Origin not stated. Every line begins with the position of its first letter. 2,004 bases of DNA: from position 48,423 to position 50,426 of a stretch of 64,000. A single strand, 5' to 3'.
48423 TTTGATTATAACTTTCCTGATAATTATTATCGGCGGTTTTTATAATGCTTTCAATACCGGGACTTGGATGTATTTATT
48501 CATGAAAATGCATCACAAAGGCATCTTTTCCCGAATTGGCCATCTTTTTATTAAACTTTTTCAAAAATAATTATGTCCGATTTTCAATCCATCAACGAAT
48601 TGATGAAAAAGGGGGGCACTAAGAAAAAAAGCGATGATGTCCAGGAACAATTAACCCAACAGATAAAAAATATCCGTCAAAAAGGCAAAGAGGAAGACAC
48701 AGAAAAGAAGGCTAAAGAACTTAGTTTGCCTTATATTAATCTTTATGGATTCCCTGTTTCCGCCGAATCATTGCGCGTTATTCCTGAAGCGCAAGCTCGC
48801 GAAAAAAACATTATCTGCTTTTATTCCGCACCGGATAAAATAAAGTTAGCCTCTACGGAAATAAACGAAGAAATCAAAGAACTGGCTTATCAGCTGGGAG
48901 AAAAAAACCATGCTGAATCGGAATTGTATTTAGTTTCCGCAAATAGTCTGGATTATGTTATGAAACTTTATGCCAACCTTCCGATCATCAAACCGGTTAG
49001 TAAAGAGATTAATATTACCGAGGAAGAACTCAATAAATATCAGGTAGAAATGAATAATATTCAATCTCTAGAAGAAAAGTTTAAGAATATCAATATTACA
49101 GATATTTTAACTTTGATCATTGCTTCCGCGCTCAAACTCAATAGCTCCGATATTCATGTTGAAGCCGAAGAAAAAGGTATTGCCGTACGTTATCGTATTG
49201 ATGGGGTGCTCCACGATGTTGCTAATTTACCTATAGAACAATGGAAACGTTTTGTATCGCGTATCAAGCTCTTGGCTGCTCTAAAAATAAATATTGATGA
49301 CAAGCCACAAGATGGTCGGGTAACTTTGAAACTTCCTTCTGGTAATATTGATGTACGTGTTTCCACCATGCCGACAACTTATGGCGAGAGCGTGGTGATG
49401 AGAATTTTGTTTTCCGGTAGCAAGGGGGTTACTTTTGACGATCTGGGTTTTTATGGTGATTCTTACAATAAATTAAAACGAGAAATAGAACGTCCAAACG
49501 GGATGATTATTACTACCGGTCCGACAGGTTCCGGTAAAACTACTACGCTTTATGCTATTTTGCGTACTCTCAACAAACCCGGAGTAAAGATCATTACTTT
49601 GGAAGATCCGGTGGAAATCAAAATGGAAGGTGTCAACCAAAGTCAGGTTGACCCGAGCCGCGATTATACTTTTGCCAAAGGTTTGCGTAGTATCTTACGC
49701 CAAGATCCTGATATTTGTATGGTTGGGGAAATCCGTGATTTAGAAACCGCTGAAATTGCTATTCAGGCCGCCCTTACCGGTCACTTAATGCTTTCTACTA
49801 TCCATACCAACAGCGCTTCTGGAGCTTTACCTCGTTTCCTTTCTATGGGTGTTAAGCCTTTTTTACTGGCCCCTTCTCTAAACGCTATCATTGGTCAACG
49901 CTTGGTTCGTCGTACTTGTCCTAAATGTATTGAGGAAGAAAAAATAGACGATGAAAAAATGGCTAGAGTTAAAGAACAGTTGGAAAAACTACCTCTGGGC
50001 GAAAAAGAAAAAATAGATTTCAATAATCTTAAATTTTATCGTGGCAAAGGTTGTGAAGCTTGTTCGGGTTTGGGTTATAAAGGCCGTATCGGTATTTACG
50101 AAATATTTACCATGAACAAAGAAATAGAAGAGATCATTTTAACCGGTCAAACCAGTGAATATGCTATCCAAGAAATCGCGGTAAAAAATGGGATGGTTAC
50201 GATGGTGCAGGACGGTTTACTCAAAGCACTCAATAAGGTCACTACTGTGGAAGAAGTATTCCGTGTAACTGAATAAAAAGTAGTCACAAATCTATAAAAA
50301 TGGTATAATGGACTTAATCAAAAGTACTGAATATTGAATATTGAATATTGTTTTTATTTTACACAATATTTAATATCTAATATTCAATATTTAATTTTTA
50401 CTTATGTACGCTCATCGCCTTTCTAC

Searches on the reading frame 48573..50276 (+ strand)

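Call 70: search_protein_families(library=pfam, proteins=[window:48573-50276:+], max_evalue=0.001)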
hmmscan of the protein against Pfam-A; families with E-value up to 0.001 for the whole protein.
window:48573-50276:+ (567 aa): 2 families
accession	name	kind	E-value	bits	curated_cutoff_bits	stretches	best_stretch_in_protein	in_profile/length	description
PF00437.27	T2SSE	-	3.7e-124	414.6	24.9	1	175-564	8-370/370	Type II/IV secretion system protein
PF20720.3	nSTAND3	-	0.00011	22.4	27.2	1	299-350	8-58/155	Novel STAND NTPase 3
